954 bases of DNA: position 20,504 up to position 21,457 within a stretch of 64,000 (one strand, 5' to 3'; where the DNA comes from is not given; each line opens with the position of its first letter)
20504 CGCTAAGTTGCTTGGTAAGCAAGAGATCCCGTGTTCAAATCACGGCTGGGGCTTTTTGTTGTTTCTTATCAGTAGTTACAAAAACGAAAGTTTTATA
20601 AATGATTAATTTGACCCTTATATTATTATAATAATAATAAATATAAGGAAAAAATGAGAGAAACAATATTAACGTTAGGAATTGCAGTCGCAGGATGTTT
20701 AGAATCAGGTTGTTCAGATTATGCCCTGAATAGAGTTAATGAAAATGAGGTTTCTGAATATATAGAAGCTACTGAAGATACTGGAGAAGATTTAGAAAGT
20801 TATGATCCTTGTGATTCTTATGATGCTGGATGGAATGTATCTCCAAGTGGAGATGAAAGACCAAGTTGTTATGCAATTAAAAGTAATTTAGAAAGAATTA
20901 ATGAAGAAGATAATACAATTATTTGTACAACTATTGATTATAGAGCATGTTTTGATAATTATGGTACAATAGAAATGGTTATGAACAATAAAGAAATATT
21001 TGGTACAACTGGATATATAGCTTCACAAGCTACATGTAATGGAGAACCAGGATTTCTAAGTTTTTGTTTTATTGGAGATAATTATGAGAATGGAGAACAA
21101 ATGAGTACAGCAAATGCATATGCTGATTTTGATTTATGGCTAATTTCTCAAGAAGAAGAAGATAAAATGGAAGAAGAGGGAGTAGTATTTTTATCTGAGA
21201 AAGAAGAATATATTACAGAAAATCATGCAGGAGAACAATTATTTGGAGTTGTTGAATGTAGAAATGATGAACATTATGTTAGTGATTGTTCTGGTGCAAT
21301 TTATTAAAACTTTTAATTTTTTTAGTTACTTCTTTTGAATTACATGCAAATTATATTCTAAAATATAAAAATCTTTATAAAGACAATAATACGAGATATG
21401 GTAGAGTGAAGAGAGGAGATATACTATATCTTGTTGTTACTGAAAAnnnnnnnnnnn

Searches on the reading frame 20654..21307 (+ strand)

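Call 68: search_protein_families(library=pfam, proteins=[window:20654-21307:+], max_evalue=0.1)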
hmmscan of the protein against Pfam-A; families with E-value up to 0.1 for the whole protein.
window:20654-21307:+ (217 aa): 1 family
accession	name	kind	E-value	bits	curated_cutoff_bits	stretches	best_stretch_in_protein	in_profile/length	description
PF00530.23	SRCR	-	0.04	14.7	26.1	0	81-140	26-81/100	Scavenger receptor cysteine-rich domain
